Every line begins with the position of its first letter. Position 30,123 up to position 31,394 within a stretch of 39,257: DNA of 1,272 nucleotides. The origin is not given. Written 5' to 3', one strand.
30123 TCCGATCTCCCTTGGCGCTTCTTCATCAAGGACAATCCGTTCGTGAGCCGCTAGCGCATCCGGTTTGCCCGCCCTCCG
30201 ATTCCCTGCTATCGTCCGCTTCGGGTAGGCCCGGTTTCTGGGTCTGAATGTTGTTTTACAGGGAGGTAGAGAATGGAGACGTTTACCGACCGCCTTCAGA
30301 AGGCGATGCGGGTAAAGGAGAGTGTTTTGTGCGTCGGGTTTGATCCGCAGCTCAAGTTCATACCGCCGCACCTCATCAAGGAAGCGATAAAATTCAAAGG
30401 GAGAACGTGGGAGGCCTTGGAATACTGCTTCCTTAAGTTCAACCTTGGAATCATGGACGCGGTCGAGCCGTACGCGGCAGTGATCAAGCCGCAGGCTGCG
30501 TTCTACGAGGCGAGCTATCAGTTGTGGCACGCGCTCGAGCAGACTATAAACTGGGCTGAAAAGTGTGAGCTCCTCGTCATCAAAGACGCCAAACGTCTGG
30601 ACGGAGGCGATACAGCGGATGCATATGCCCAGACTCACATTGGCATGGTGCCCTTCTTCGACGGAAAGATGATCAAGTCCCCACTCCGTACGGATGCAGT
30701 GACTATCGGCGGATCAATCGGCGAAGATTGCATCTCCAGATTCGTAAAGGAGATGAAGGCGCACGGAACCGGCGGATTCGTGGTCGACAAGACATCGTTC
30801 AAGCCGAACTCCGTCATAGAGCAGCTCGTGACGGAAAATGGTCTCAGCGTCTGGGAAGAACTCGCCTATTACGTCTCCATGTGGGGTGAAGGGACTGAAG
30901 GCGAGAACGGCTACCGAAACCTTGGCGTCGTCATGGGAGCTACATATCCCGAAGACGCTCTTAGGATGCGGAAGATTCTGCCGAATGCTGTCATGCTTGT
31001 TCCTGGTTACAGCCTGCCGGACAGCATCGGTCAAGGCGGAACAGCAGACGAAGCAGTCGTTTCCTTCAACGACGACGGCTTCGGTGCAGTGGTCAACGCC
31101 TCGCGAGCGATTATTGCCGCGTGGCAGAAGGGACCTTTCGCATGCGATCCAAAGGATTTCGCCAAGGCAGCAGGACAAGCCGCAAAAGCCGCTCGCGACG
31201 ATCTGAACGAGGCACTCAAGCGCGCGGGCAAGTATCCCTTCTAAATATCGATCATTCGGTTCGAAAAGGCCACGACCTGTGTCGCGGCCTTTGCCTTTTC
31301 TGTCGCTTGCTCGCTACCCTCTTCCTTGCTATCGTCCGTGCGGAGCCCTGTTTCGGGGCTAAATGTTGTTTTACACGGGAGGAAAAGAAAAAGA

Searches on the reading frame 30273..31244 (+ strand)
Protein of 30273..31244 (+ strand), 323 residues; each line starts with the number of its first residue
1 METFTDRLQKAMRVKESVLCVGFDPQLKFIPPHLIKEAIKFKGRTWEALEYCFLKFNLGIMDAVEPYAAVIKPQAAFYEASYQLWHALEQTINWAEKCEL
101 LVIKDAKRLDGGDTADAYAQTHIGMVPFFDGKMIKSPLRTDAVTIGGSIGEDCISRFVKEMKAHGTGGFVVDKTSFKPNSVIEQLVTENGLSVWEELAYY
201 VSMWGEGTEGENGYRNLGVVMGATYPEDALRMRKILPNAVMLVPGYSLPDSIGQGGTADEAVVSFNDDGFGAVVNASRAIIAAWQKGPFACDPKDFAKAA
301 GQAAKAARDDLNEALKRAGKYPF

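Call 14: search_protein_families(library=pfam, proteins=[window:30273-31244:+], max_evalue=0.01)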
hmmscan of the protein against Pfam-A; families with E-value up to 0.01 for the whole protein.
window:30273-31244:+ (323 aa): 1 family
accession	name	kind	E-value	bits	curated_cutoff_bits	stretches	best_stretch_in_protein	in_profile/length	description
PF00215.30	OMPdecase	-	9.7e-17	62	27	1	19-283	3-211/221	Orotidine 5'-phosphate decarboxylase / HUMPS family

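Call 15: search_protein_families(library=ncbifam, proteins=[window:30273-31244:+], max_evalue=0.01)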
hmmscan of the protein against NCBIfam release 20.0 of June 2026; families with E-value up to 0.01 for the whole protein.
window:30273-31244:+ (323 aa): 2 families
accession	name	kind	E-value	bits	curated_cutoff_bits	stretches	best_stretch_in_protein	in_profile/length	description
TIGR02127.1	pyrF_sub2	equivalog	3.2e-53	180.6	110.6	1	4-289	1-256/261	orotidine-5'-phosphate decarboxylase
NF004034.0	PRK05500.1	equivalog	0.00028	19.6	656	1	3-242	2-207/478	bifunctional orotidine-5'-phosphate decarboxylase/orotate phosphoribosyltransferase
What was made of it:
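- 30273..31244 (+): pyrF, type-2 orotidine-5'-phosphate decarboxylase. TIGR02127 at 3e-53, PF00215 (calls 14, 15)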

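Call 22: find_related_loci(query=window:30273-31241:+, collection=genome_contigs, flank=3000)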
Query window:30273-31241:+ (323 aa) in genome_contigs; peptide patterns used: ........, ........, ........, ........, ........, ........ (x = any residue, [..] = any of these).
38 stretches matched a pattern; 15 encode a relative of the query (tblastn E <= 1e-3); 15 distinct loci.
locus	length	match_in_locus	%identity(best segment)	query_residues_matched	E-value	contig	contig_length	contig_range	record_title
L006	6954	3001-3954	66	1-323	1e-140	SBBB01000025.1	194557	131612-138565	MAG: bacterium isolate Bin_25_1_1 Hy_contig1412, whole genome shotgun sequence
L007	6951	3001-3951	66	1-323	8e-136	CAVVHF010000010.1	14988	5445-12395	MAG: uncultured bacterium isolate MFD01112.bin.1.8 genome assembly, contig: contig_114971, whole genome shotgun sequence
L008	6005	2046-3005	64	1-320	7e-136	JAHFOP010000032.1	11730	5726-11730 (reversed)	MAG: Candidatus Moraniibacteriota bacterium isolate nzgw506 NODE_3284_length_11731_cov_3.151163, whole genome shotgun se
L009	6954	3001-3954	67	1-323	2e-131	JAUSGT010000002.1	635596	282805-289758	MAG: Candidatus Moraniibacteriota bacterium isolate E14_metabat.bin.14 E14_k141_1001272, whole genome shotgun sequence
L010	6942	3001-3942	59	3-320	3e-118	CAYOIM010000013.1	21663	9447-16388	MAG TPA_asm: uncultured Bdellovibrionales bacterium isolate binchicken_co347_165 genome assembly, contig: NODE_1302_leng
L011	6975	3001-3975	52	1-323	4e-87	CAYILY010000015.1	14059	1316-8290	MAG TPA_asm: uncultured Gammaproteobacteria bacterium isolate ERP119705_co25_664 genome assembly, contig: NODE_3294_leng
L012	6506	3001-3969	49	1-320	1e-85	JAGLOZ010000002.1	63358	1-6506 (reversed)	MAG: Candidatus Paceibacterota bacterium isolate RS_7_61 ROV157_7.bin.61.fa_2, whole genome shotgun sequence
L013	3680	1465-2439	51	1-323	5e-86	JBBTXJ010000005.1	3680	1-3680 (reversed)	MAG: Patescibacteria group bacterium isolate H51-bin222_1 H51_bin222_1_000000000005, whole genome shotgun sequence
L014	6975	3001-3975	53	4-323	2e-101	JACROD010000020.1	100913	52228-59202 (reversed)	MAG: Candidatus Kaiserbacteria bacterium isolate NC_groundwater_1952_Pr3_S-0.2um_53_6 scaffold_631575, whole genome shot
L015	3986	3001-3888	50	3-317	1e-78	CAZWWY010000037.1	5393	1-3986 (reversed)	MAG TPA_asm: uncultured Candidatus Saccharibacteria bacterium isolate SRP128015_co1_457 genome assembly, contig: NODE_27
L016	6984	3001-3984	43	2-323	6e-73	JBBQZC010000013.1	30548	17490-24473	MAG: Candidatus Moraniibacteriota bacterium isolate Co_metawrap_2195 Cmw_2195_k141_2841102_length_30548_cov_22.9971, who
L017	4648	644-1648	47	1-323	1e-70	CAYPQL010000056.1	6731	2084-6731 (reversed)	MAG TPA_asm: uncultured Candidatus Saccharibacteria bacterium isolate SRP256446_co1_206 genome assembly, contig: NODE_74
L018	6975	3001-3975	42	3-323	9e-71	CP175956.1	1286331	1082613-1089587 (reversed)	MAG: Candidatus Moraniibacteriota bacterium isolate MKparc2 chromosome, complete genome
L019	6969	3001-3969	48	1-320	3e-82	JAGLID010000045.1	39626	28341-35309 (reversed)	MAG: Candidatus Paceibacterota bacterium isolate RS_2_29 ROV157_2.bin.29.fa_45, whole genome shotgun sequence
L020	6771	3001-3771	32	1-292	2e-28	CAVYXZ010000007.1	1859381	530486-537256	MAG: uncultured Chloroflexia bacterium isolate MFD05684.bin.2.88 genome assembly, contig: contig_27500, whole genome sho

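Call 24: find_homologous_proteins(query=window:30273-31241:+, max_evalue=1e-40)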
Query window:30273-31241:+ (323 aa): 365 proteins with E <= 1e-40 among 2135 candidates; the best 120 are listed.
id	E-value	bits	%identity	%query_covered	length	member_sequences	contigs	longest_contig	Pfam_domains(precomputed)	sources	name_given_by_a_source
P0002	4.5e-218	741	100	100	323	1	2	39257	PF00215.31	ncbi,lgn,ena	-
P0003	1.4e-169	581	80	99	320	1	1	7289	PF00215.31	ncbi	-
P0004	8.4e-151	520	73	100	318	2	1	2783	PF00215.31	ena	-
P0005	2.3e-149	515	70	100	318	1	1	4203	PF00215.31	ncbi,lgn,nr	ncbi:MAG: orotidine-5'-phosphate decarboxylase [bacterium]|nr:orotidine-5'-phosphate decarboxylase [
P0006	3.8e-147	508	71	99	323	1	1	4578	PF00215.31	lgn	-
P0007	3.6e-146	505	70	100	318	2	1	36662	PF00215.31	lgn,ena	-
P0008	7.9e-146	503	71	100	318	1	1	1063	PF00215.31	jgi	jgi:orotidine-5'-phosphate decarboxylase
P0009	1.6e-145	502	70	100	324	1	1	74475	PF00215.31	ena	-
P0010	5.9e-145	501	71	100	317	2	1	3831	PF00215.31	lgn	-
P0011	6.6e-142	491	70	100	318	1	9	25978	PF00215.31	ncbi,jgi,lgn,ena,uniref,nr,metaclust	ncbi:orotidine 5'-phosphate decarboxylase [Candidatus Kaiserbacteria bacterium RIFCSPLOWO2_01_FULL_5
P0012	1.7e-141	489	68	100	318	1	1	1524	PF00215.31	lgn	-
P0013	1.7e-141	489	69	100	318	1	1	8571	PF00215.31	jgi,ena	-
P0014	4.8e-141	488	68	100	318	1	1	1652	PF00215.31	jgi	jgi:orotidine-5'-phosphate decarboxylase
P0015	4.8e-140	484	68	100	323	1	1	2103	PF00215.31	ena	-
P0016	1.0e-139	483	68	98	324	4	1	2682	PF00215.31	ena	-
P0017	2.0e-139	482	68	100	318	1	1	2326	PF00215.31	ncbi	-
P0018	1.8e-138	479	68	99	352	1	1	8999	PF00215.31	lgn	-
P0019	2.5e-138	479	69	100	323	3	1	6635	PF00215.31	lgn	-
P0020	4.8e-138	478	68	99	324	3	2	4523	PF00215.31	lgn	-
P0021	2.0e-137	476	68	97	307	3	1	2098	PF00215.31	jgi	-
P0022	3.8e-137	475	67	100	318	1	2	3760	PF00215.31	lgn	-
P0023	4.6e-137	475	66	100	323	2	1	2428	PF00215.31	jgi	jgi:orotidine-5'-phosphate decarboxylase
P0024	5.8e-137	474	66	100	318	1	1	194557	PF00215.31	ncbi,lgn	-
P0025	6.2e-137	474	66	100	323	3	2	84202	PF00215.31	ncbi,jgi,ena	-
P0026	6.5e-137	474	67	100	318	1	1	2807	PF00215.31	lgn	-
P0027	5.5e-136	471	66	99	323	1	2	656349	PF00215.31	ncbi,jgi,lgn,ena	ncbi:MAG: orotidine-5'-phosphate decarboxylase [Parcubacteria group bacterium]|jgi:orotidine-5'-phos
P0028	7.4e-136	471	67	100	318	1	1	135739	PF00215.31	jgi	jgi:orotidine-5'-phosphate decarboxylase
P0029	3.3e-135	469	66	99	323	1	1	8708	PF00215.31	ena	-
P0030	5.6e-135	468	67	100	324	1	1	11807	PF00215.31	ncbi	-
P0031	2.8e-134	465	67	100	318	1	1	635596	PF00215.31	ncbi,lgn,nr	ncbi:MAG: orotidine-5'-phosphate decarboxylase [Candidatus Moranbacteria bacterium]|nr:orotidine-5'-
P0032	2.9e-134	465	66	100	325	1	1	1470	PF00215.31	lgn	-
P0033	5.7e-134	464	66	100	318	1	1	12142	PF00215.31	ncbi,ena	-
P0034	1.4e-133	463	64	99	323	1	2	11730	PF00215.31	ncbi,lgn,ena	-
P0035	5.0e-133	461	66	100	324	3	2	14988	PF00215.31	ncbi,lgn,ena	-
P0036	6.7e-132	458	65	100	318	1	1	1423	PF00215.31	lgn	-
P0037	2.6e-131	456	68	97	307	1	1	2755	PF00215.31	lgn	-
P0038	3.4e-131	455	63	100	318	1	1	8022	PF00215.31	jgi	jgi:orotidine-5'-phosphate decarboxylase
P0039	1.3e-130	453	63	100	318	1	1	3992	PF00215.31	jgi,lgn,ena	-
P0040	1.3e-130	453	65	100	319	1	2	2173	PF00215.31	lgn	-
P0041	1.2e-129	450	65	100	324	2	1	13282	PF00215.31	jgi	jgi:orotidine-5'-phosphate decarboxylase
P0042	2.2e-129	449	65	100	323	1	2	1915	PF00215.31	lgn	-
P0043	5.3e-129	448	66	97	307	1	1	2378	PF00215.31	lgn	-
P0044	6.2e-129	448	65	98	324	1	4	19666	PF00215.31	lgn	-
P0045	1.4e-128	447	64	99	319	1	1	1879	PF00215.31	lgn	-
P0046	1.4e-127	443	63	100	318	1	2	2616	PF00215.31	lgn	-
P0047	2.1e-127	443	64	100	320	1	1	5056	PF00215.31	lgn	-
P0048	6.3e-127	441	64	99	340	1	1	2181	PF00215.31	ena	-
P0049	2.5e-123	429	62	98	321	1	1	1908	PF00215.31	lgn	-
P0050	9.7e-122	424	62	98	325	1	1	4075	PF00215.31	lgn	-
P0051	6.4e-120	418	61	99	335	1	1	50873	PF00215.31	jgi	jgi:orotidine-5'-phosphate decarboxylase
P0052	2.1e-119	417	66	90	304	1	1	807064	PF00215.31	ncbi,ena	-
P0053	5.8e-119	415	61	98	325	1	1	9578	PF00215.31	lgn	-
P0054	3.8e-118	412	64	99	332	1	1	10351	PF00215.31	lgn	-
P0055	7.6e-118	411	61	98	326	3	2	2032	PF00215.31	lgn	-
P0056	1.5e-117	410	61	98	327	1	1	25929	PF00215.31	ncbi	-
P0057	2.5e-117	410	59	100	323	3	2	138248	PF00215.31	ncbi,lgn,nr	ncbi:MAG: orotidine-5'-phosphate decarboxylase [Candidatus Moranbacteria bacterium]|nr:orotidine-5'-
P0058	6.3e-117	408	60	99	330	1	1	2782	PF00215.31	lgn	-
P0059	4.1e-116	406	60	98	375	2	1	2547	PF00215.31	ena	-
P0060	1.4e-115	404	61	99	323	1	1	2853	PF00215.31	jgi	jgi:orotidine-5'-phosphate decarboxylase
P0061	2.9e-115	403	58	100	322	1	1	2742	PF00215.31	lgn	-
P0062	1.4e-114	401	61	99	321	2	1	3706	PF00215.31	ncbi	-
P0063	6.3e-114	399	59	99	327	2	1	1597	PF00215.31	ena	-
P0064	1.2e-112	394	59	100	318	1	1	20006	PF00215.31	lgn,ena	-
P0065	3.1e-112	393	60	99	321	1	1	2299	PF00215.31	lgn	-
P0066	2.3e-111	390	59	98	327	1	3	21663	PF00215.31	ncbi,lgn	-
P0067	7.5e-111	388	59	98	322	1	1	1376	PF00215.31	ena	-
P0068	2.3e-110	387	58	98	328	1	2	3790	PF00215.31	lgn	-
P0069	9.4e-110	385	57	98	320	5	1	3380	PF00215.31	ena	-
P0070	1.1e-109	385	57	98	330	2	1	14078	PF00215.31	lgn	-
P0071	2.3e-109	384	59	99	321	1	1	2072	PF00215.31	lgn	-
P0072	1.7e-107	377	57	100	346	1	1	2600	PF00215.31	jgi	jgi:orotidine-5'-phosphate decarboxylase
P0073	4.1e-107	376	59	99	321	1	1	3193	PF00215.31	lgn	-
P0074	8.7e-106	372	56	99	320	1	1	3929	PF00215.31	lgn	-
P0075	8.8e-106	372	57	99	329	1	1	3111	PF00215.31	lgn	-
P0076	1.1e-105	371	66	76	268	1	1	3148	PF00215.31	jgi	jgi:orotidine-5'-phosphate decarboxylase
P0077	2.4e-105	370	55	100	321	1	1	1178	PF00215.31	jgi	jgi:orotidine-5'-phosphate decarboxylase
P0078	1.5e-104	368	56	100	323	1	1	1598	PF00215.31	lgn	-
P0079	2.6e-104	367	57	98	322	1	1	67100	PF00215.31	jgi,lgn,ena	-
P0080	5.1e-104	366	56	98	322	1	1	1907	PF00215.31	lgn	-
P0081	1.5e-103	364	57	98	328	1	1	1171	PF00215.31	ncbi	-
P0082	1.6e-103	364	57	99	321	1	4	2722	PF00215.31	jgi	jgi:orotidine-5'-phosphate decarboxylase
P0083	4.3e-103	363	57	98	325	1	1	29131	PF00215.31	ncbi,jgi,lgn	-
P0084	7.1e-103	362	56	100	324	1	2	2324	PF00215.31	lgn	-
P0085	1.9e-102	361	54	100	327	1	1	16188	PF00215.31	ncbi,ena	-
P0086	3.7e-102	360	55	98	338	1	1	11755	PF00215.31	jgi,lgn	jgi:orotidine-5'-phosphate decarboxylase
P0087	4.5e-102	360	55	100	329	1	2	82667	PF00215.31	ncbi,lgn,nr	ncbi:MAG: orotidine-5'-phosphate decarboxylase [Candidatus Nomurabacteria bacterium]|nr:orotidine-5'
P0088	4.9e-102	359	55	100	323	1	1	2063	PF00215.31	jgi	jgi:orotidine-5'-phosphate decarboxylase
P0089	5.6e-102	359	54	100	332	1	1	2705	PF00215.31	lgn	-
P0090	9.1e-101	355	56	99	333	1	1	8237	PF00215.31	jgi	jgi:orotidine-5'-phosphate decarboxylase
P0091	1.1e-100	355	54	99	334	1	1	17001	PF00215.31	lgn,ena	-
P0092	2.4e-100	354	57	99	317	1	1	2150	PF00215.31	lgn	-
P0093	3.1e-100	354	53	100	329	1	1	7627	PF00215.31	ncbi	-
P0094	5.0e-100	353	53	100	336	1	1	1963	PF00215.31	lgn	-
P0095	6.3e-100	353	53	99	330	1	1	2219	PF00215.31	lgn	-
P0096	8.1e-100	352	55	99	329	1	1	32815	PF00215.31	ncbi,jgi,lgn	jgi:orotidine-5'-phosphate decarboxylase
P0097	2.1e-99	351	55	99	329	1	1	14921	PF00215.31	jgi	-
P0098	3.9e-99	350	55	97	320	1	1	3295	PF00215.31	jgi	jgi:orotidine-5'-phosphate decarboxylase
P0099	4.7e-99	350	56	98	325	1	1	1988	PF00215.31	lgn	-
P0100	5.0e-99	350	55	99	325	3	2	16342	PF00215.31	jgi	-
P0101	6.4e-99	349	54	99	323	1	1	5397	PF00215.31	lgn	-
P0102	6.8e-99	349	54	99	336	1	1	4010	PF00215.31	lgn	-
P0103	1.1e-98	348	54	99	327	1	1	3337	PF00215.31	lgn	-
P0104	1.5e-98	348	53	100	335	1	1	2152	PF00215.31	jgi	jgi:orotidine-5'-phosphate decarboxylase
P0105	2.4e-98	347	56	99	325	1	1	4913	PF00215.31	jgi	-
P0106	3.6e-98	347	51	100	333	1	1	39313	PF00215.31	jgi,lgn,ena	-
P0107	8.6e-98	346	53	99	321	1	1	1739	PF00215.31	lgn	-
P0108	1.0e-97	345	67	78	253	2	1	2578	PF00215.31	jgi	-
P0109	3.2e-97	344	52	100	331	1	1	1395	PF00215.31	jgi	jgi:orotidine-5'-phosphate decarboxylase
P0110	4.6e-97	343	54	96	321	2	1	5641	PF00215.31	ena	-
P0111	2.1e-96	341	54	99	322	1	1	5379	PF00215.31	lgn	-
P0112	2.2e-96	341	54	100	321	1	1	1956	PF00215.31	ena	-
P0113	2.7e-96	341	54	99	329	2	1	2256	PF00215.31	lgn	-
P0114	7.2e-96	339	52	99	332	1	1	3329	PF00215.31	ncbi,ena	-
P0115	7.9e-96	339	52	99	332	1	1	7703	PF00215.31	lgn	-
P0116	8.1e-96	339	55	98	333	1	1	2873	PF00215.31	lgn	-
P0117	8.8e-96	339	52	100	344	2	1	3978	PF00215.31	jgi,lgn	-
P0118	9.7e-96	339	53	99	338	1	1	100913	PF00215.31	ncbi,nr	ncbi:orotidine-5'-phosphate decarboxylase [Candidatus Kaiserbacteria bacterium]|nr:orotidine-5'-phos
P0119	1.2e-95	339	50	99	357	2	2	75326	PF00215.31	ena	-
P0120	1.3e-95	338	53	99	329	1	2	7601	PF00215.31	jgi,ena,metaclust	metaclust:\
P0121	1.4e-95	338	52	100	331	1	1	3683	PF00215.31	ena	-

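Call 26: find_encoding_contigs(protein=P0003, flank=4000, max_places=3)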
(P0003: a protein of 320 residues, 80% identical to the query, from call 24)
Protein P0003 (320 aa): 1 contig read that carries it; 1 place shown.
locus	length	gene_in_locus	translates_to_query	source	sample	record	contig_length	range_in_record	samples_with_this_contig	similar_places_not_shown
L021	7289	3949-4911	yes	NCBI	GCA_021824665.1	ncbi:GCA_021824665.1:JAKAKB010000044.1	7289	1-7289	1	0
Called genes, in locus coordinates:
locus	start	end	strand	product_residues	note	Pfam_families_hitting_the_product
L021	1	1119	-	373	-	?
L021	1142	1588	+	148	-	PF01668:SmpB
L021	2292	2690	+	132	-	PF02245:Pur_DNA_glyco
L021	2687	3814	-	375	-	PF02353:CMAS, PF13489:Methyltransf_23, PF08241:Methyltransf_11, PF08242:Methyltransf_12, PF13649:Methyltransf_25, PF13847:Methyltransf_31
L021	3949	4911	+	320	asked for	PF00215:OMPdecase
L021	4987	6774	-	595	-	PF00009:GTP_EFTU, PF01926:MMR_HSR1, PF02421:FeoB_N (faint), PF22042:EF-G_D2 (weak), PF03144:GTP_EFTU_D2, PF00679:EFG_C, PF21018:BipA_C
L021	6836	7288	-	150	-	?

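Call 27: find_encoding_contigs(protein=P0004, flank=4000, max_places=3)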
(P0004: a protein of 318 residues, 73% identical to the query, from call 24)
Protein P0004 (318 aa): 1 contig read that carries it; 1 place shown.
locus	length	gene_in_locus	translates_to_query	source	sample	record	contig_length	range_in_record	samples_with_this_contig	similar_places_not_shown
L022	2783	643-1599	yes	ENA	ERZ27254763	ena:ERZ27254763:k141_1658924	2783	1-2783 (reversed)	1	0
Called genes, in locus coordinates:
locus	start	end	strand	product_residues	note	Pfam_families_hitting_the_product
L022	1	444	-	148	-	?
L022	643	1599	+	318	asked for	PF00215:OMPdecase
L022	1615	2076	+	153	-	PF00293:NUDIX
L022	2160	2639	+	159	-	-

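Call 34: find_encoding_contigs(protein=P0005, flank=3000, max_places=2)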
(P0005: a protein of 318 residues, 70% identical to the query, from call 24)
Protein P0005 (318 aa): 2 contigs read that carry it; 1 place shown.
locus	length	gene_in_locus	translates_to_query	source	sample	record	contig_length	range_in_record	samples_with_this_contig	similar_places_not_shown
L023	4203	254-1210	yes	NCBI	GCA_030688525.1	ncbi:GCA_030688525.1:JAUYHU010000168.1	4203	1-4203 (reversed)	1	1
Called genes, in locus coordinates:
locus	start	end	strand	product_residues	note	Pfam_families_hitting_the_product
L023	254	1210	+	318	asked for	PF00215:OMPdecase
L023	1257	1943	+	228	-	PF00156:Pribosyltran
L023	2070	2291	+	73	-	-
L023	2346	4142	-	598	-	PF00009:GTP_EFTU, PF01926:MMR_HSR1, PF02421:FeoB_N (faint), PF03144:GTP_EFTU_D2, PF22042:EF-G_D2 (weak), PF00679:EFG_C, PF21018:BipA_C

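Call 35: find_encoding_contigs(protein=P0006, flank=3000, max_places=2)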
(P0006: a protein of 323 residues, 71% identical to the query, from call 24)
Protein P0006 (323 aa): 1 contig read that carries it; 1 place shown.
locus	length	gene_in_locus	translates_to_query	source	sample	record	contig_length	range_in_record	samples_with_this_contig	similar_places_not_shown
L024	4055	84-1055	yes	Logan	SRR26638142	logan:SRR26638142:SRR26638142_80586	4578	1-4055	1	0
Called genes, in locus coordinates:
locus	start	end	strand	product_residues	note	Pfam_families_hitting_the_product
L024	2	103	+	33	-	?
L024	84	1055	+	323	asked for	PF00215:OMPdecase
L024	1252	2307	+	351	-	PF25852:DUF6242_C (faint), PF02012:BNR (faint), PF15902:Sortilin-Vps10, PF14870:PSII_BNR (weak), PF15902:Sortilin-Vps10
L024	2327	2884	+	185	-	PF01765:RRF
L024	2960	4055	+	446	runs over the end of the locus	PF02163:Peptidase_M50, PF13180:PDZ_2 (weak), PF17820:PDZ_6 (weak)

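Call 36: find_encoding_contigs(protein=P0007, flank=3000, max_places=2)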
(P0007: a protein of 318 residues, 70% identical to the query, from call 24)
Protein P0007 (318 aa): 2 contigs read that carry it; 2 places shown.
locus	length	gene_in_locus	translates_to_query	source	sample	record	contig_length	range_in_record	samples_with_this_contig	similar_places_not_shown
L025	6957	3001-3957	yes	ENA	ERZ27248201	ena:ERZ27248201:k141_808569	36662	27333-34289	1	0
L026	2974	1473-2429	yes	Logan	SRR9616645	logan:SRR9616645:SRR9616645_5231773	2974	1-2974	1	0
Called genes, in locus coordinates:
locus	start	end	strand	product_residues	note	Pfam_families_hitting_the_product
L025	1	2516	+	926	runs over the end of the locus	PF01935:DUF87 (faint), PF26449:DUF8128, PF10412:TrwB_AAD_bind (faint), PF12696:TraG-D_C (weak)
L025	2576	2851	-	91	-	-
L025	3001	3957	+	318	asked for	PF00215:OMPdecase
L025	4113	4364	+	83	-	PF18893:DUF5652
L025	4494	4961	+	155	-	-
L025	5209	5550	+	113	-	-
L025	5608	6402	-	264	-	PF18306:LDcluster4, PF03641:Lysine_decarbox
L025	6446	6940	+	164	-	PF00254:FKBP_C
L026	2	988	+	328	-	PF12696:TraG-D_C (weak)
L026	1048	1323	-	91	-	-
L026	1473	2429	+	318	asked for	PF00215:OMPdecase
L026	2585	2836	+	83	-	PF18893:DUF5652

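Call 37: find_encoding_contigs(protein=P0009, flank=3000, max_places=2)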
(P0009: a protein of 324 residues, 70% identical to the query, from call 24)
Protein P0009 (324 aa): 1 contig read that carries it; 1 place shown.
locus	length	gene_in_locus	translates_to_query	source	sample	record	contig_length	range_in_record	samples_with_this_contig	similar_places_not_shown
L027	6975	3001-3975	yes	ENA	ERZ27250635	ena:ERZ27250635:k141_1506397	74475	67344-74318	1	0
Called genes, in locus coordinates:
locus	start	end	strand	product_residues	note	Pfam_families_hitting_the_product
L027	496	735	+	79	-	PF01541:GIY-YIG, PF10544:T5orf172 (weak)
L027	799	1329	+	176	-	PF04229:GrpB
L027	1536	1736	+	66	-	-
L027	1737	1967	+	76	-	-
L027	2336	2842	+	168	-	PF00215:OMPdecase (faint)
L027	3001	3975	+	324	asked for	PF00215:OMPdecase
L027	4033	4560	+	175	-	PF00156:Pribosyltran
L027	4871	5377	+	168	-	PF00215:OMPdecase (faint)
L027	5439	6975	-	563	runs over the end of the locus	?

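Call 40: find_related_loci(query=A2, collection=metagenome_contigs, flank=2500)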
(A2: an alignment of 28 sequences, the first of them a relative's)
Query A2 (323 aa) in metagenome_contigs; peptide patterns used: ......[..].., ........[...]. (x = any residue, [..] = any of these).
373 stretches matched a pattern; 305 encode a relative of the query (tblastn E <= 1e-3); the best 80 are kept; 80 distinct loci.
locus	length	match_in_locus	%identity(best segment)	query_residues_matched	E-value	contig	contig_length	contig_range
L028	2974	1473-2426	70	1-323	2e-153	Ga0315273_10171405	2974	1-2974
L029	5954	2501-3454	69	1-323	8e-146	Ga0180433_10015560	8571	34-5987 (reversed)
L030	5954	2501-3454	69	1-323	4e-145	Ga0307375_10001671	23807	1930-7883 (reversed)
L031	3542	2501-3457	68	2-320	3e-141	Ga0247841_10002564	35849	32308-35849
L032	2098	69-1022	67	1-323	2e-148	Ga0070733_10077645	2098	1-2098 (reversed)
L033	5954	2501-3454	70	1-323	1e-137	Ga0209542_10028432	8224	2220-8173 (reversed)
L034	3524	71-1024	70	1-323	3e-139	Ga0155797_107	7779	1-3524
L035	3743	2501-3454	63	1-323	1e-140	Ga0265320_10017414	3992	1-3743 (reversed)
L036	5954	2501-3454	65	1-323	1e-136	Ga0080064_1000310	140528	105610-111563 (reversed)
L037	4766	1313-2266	68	3-320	6e-135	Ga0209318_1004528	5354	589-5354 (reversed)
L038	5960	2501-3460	66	1-320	4e-143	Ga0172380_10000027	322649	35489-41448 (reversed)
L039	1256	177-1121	59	2-320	6e-131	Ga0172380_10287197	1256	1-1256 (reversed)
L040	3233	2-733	73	80-323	3e-113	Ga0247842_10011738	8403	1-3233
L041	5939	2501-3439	57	3-320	1e-110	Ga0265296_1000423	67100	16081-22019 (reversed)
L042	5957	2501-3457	55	2-320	1e-104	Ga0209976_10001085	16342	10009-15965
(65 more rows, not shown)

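Call 59: search_protein_families(library=pfam, proteins=[L023:1257-1943:+, L027:4033-4560:+, L027:2336-2842:+, L027:4871-5377:+], max_evalue=0.1)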
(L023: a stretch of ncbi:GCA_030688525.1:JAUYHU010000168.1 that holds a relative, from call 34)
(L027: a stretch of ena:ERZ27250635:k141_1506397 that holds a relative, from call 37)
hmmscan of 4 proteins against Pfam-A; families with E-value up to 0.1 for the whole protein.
L023:1257-1943:+ (228 aa): 2 families
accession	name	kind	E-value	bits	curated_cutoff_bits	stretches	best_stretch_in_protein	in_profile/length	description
PF00156.33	Pribosyltran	-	2.1e-12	47.1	26.3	1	49-166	14-131/158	Phosphoribosyl transferase domain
PF14681.12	UPRTase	-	0.011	15.6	27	1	110-165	109-166/206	Uracil phosphoribosyltransferase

L027:4033-4560:+ (175 aa): 2 families
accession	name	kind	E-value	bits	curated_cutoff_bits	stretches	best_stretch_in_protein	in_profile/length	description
PF00156.33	Pribosyltran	-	5.2e-12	45.8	26.3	1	68-170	29-134/158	Phosphoribosyl transferase domain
PF14681.12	UPRTase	-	0.00049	20.1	27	1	119-151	116-148/206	Uracil phosphoribosyltransferase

L027:2336-2842:+ (168 aa): 1 family
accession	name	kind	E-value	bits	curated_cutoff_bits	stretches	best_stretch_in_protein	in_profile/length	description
PF00215.30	OMPdecase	-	3.4e-06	27.6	27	1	11-46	3-38/221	Orotidine 5'-phosphate decarboxylase / HUMPS family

L027:4871-5377:+ (168 aa): 1 family
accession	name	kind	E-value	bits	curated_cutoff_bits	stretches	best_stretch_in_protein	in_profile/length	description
PF00215.30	OMPdecase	-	1.3e-05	25.7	27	1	6-42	2-38/221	Orotidine 5'-phosphate decarboxylase / HUMPS family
